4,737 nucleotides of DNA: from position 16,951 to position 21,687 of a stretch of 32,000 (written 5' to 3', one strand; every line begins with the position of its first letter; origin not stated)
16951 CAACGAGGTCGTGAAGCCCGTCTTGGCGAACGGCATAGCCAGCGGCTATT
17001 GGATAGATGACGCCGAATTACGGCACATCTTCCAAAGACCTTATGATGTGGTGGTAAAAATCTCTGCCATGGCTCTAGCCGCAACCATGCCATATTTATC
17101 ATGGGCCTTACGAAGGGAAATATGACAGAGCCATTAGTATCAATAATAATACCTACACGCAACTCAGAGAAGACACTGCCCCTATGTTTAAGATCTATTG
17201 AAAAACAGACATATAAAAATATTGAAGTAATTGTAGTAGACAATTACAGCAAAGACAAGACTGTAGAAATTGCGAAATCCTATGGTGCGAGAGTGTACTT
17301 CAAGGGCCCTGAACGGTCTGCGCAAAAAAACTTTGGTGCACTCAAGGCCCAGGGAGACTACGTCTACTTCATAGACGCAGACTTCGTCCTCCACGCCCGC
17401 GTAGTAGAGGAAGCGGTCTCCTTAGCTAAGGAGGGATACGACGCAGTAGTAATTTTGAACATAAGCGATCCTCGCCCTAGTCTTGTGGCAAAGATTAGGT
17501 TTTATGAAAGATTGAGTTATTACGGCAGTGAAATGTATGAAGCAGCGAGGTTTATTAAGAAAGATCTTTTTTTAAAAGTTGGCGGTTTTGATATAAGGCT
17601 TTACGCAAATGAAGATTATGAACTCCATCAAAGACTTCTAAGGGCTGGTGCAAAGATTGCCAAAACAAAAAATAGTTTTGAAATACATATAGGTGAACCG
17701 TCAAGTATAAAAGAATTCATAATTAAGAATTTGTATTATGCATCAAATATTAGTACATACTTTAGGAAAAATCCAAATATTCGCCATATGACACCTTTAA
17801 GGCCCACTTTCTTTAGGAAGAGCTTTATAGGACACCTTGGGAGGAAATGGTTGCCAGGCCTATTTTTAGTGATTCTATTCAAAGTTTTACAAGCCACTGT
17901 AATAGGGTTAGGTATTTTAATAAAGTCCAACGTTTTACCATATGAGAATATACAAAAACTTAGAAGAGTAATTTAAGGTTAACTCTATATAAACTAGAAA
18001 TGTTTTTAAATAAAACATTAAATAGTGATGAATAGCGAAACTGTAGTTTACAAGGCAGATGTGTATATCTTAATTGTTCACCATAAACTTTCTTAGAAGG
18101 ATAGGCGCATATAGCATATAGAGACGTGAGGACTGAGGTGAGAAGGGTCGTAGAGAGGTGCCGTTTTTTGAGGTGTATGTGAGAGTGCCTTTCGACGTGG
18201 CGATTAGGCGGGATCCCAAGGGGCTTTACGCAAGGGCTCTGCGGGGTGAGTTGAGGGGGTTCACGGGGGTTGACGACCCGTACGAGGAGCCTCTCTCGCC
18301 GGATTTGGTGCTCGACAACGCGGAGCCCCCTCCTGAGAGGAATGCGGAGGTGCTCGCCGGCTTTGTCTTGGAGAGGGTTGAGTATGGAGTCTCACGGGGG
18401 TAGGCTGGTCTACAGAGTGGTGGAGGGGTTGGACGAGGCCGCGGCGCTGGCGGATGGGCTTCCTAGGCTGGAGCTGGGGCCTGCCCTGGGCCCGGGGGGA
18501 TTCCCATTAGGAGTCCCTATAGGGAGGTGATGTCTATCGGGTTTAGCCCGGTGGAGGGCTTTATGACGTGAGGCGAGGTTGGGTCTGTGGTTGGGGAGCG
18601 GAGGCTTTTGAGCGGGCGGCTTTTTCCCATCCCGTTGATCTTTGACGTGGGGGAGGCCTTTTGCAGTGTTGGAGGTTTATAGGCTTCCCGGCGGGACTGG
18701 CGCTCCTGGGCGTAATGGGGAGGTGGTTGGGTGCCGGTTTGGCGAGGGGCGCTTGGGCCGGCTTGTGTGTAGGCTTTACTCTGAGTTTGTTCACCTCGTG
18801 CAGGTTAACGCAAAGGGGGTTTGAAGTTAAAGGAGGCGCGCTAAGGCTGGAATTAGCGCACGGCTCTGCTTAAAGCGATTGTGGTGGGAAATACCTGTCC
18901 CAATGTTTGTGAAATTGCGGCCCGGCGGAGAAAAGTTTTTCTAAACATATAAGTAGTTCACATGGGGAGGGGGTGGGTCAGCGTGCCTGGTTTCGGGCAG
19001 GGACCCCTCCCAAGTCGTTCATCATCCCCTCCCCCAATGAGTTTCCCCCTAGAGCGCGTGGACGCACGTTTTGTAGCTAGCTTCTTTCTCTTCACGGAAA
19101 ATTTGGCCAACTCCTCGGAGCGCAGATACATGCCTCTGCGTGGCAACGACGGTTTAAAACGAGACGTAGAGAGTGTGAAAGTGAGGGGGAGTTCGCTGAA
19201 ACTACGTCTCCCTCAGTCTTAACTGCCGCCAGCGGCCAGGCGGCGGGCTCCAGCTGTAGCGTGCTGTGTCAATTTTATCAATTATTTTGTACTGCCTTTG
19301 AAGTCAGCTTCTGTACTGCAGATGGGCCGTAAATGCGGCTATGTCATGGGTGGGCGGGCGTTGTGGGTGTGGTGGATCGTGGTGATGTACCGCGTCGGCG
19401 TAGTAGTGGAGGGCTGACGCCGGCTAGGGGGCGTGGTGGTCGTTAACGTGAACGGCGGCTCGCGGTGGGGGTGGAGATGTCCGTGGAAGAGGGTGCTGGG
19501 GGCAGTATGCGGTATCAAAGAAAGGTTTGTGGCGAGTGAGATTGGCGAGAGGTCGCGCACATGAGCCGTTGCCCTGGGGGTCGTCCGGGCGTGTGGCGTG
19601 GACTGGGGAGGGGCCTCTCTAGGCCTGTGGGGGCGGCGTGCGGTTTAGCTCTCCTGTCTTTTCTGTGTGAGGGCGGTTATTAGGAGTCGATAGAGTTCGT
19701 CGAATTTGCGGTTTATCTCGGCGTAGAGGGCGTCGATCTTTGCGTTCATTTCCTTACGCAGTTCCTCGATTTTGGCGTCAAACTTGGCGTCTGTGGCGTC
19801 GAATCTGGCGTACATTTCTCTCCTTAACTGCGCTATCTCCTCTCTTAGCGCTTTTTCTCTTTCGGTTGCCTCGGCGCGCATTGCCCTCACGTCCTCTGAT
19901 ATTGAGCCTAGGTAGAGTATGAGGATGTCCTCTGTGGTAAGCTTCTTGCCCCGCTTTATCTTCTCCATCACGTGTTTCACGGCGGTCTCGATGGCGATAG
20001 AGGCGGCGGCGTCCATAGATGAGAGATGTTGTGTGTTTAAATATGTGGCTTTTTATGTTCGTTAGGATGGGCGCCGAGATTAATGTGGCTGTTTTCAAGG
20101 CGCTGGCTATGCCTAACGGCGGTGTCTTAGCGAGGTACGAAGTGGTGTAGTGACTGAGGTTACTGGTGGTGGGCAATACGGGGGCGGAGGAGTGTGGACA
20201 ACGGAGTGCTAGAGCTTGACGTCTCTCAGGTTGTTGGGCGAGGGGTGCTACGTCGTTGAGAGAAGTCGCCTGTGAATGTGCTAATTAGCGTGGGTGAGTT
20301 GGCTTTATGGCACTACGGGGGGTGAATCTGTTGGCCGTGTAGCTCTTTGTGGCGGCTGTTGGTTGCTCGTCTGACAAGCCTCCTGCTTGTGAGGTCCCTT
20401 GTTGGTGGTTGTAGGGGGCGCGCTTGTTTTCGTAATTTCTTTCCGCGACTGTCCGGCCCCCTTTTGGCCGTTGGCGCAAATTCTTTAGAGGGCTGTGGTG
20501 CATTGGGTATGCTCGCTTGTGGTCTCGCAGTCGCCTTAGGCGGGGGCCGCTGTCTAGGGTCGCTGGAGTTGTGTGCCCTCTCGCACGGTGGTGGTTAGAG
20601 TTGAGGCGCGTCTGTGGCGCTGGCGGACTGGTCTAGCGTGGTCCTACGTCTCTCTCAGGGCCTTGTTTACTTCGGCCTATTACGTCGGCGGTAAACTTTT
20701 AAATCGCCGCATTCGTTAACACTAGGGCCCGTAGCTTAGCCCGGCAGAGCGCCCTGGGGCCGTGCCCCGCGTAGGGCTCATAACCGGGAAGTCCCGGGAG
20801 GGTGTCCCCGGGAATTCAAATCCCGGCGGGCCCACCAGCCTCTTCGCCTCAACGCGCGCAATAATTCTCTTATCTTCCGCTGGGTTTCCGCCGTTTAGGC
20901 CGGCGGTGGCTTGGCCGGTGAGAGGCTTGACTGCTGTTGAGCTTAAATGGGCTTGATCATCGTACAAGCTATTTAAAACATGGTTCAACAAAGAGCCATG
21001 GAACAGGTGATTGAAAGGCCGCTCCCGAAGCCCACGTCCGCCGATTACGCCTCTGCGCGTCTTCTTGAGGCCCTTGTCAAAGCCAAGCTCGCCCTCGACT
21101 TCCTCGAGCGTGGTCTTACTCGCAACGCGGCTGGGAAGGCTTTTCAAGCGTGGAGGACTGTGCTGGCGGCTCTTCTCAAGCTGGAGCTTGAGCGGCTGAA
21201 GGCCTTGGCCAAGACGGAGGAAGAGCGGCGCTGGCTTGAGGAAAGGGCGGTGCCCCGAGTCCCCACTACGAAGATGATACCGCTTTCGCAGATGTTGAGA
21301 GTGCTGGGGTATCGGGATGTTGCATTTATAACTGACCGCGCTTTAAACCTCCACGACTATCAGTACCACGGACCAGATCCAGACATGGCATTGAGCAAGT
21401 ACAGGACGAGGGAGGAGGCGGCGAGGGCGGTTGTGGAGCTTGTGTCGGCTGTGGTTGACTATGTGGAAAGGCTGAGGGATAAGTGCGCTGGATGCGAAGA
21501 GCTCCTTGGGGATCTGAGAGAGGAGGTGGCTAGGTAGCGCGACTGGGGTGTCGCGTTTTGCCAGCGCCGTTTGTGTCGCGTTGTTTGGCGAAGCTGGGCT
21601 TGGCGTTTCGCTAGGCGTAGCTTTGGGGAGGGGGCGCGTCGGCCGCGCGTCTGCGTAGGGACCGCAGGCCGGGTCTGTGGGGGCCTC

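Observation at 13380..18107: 18-30% GC foreign cassette(s) inside a 60-68% GC glycan locus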

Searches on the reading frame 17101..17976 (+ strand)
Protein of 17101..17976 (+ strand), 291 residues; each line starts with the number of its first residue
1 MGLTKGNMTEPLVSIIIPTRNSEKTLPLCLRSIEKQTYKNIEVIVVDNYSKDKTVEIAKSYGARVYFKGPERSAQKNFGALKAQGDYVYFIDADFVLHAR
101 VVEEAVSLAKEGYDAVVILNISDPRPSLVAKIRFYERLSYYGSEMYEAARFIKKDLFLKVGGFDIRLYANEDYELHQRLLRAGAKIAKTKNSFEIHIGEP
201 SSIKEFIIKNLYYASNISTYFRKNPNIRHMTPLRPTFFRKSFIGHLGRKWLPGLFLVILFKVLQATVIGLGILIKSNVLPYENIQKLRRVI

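Call 5: search_protein_families(library=pfam, proteins=[window:17101-17976:+], max_evalue=0.01)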
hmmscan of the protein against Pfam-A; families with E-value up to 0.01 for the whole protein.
window:17101-17976:+ (291 aa): 5 families
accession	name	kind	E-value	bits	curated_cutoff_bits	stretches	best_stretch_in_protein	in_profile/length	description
PF00535.33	Glycos_transf_2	-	1.3e-28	100.5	23.3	1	14-126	1-120/168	Glycosyl transferase family 2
PF10111.15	Glyco_tranf_2_2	-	6.5e-17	62.3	27.3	2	14-109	1-106/276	Glycosyltransferase like family 2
PF13641.12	Glyco_tranf_2_3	-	2.4e-10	41.3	27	1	13-194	3-209/230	Glycosyltransferase like family 2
PF13632.12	Glyco_trans_2_3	-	2.4e-06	27.9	27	1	87-264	1-182/198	Glycosyl transferase family group 2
PF13704.12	Glyco_tranf_2_4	-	0.0098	16.8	27.5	0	20-99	1-86/98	Glycosyl transferase family 2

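Call 55: search_solved_structures(query=window:17122-17976:+, max_evalue=0.001)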
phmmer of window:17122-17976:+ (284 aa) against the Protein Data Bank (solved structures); distinct sequences matched with E-value up to 0.001: 16.
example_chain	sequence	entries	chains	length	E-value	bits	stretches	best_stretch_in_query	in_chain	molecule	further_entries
8vh7_A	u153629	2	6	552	1.1e-12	51.7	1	3-110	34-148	Heparosan synthase B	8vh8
8viw_A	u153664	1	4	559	1.1e-12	51.7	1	3-110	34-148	Heparosan synthase B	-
9omm_A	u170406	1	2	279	3.5e-11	46.8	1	6-186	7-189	Glycosyltransferase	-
2z87_A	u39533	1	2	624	3.7e-11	46.7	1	4-100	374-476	Chondroitin synthase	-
2z86_A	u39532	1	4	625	3.7e-11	46.7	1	4-100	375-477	Chondroitin synthase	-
9omh_A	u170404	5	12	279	4.3e-11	46.5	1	6-186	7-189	Glycosyltransferase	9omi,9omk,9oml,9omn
9omj_A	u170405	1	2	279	5.1e-11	46.2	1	6-186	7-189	Glycosyltransferase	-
5hea_A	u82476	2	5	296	7.3e-11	45.7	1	5-110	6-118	Putative glycosyltransferase (GalT1)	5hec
6h1j_A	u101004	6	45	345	2.4e-10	44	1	6-111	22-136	Probable ss-1,3-N-acetylglucosaminyltransferase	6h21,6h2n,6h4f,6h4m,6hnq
22ao_A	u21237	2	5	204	9.3e-10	42.1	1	3-107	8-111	GmaR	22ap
5tze_C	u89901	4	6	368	1.2e-09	41.8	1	7-115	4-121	Glycosyl transferase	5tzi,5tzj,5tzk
5tz8_A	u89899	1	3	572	1.7e-09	41.2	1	7-115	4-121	Glycosyl transferase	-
9jma_A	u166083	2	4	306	2.1e-07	34.4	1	5-118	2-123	GalNAc(5)-diNAcBac-PP-undecaprenol beta-1,3-glucosyltransferase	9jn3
3bcv_A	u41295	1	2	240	3.9e-07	33.5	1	4-92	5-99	Putative glycosyltransferase protein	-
6p61_A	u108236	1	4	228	1e-05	28.8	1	3-94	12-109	Glycosyltransferase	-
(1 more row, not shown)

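Call 56: search_protein_families(library=ncbifam, proteins=[window:17122-17976:+], max_evalue=0.001)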
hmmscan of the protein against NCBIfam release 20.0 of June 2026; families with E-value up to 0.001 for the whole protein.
window:17122-17976:+ (284 aa): 24 families
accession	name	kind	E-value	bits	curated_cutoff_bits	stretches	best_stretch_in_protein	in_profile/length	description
TIGR04283.1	glyco_like_mftF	equivalog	3.8e-28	98.6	182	1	6-180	1-176/221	TIGR04283 family arsenosugar biosynthesis glycosyltransferase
NF041875.1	EPS_EpsD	equivalog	4e-25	88.9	370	1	6-232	1-249/325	exopolysaccharide biosynthesis glycosyltransferase EpsD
NF007482.0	PRK10073.1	equivalog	9.6e-16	57.7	423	1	3-104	5-112/334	glycosyltransferase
TIGR03965.1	mycofact_glyco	equivalog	1.3e-15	57.3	280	1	4-219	74-309/467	mycofactocin biosynthesis glycosyltransferase MftF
NF050050.1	ProtGlycPglI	equivalog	5e-13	49.1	500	1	4-110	2-116/306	GalNAc(5)-diNAcBac-PP-undecaprenol beta-1,3-glucosyltransferase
NF047683.1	TeichurnBiosyTuaG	equivalog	8.2e-13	48.6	400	1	2-103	4-112/252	teichuronic acid biosynthesis protein TuaG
TIGR03111.1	glyc2_xrt_Gpos1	hypoth_equivalog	7.1e-12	44.8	363.95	1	4-100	49-154/439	TIGR03111 family XrtG-associated glycosyltransferase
NF010496.0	PRK13915.1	equivalog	1.2e-10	41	262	1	5-89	32-128/307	glucosyl-3-phosphoglycerate synthase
TIGR04182.1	glyco_TIGR04182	equivalog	4.7e-10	39.3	325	1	6-111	2-106/293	S-layer glycoprotein N-glycosyltransferase AglJ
NF053739.1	GlytfEpsEBac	equivalog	6e-09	35.3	450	1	4-57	1-54/265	glycosyltransferase EpsE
TIGR03937.1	PgaC_IcaA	equivalog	6.9e-09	35.2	422.3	1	3-96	44-144/407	poly-beta-1,6-N-acetyl-D-glucosamine synthase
NF038299.1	EPS_HpsN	equivalog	8.3e-09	34.8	425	1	4-98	1-102/317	hormogonium polysaccharide biosynthesis glycosyltransferase HpsN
TIGR03469.1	HpnB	hypoth_equivalog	9.3e-09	34.8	379.25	1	4-55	44-96/386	hopene-associated glycosyltransferase HpnB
NF038302.1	EPS_HpsE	equivalog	1.7e-08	33.8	300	1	7-104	4-113/307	hormogonium polysaccharide biosynthesis glycosyltransferase HpsE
NF041394.1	GtaseAglG_Halo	equivalog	2.8e-08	33.4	440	1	6-109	3-113/304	glucosyl-dolichyl phosphate glucuronosyltransferase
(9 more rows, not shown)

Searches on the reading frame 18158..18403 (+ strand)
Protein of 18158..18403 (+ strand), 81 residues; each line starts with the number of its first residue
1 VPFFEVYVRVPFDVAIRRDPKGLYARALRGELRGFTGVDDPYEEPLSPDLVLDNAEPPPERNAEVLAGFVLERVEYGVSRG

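Call 5: search_protein_families(library=pfam, proteins=[window:18158-18403:+], max_evalue=0.01)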
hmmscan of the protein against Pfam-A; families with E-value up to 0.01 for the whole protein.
window:18158-18403:+ (81 aa): 1 family
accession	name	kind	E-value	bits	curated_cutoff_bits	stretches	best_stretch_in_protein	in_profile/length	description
PF01583.26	APS_kinase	-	1.7e-18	67.6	21.1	1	2-53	101-152/152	Adenylylsulphate kinase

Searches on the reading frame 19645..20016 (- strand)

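Call 5: search_protein_families(library=pfam, proteins=[window:19645-20016:-], max_evalue=0.01)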
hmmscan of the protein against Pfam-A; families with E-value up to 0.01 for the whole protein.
window:19645-20016:- (123 aa): 5 families
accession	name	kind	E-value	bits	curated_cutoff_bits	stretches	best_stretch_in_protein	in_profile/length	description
PF14643.11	DUF4455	-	0.00021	20.5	30.4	1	11-92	326-405/469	Domain of unknown function (DUF4455)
PF01442.23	Apolipoprotein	-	0.00091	19.4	90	1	44-108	21-93/190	Apolipoprotein A1/A4/E domain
PF06037.17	DUF922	-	0.0034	17.9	27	1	30-82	99-149/153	Bacterial protein of unknown function (DUF922)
PF07743.18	HSCB_C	-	0.0049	17.6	22.1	0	76-107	18-51/74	HSCB C-terminal oligomerisation domain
PF14362.11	DUF4407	-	0.0063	16.3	31.3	1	35-103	105-170/297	Domain of unknown function (DUF4407)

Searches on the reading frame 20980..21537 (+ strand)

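Call 21: search_protein_families(library=pfam, proteins=[window:20980-21537:+], max_evalue=0.001)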
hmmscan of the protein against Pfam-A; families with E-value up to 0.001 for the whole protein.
window:20980-21537:+ (185 aa): 1 family
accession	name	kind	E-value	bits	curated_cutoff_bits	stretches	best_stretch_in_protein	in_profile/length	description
PF05942.16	PaREP1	-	2.6e-26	92.2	24.4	1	26-151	1-114/115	Archaeal PaREP1/PaREP8 family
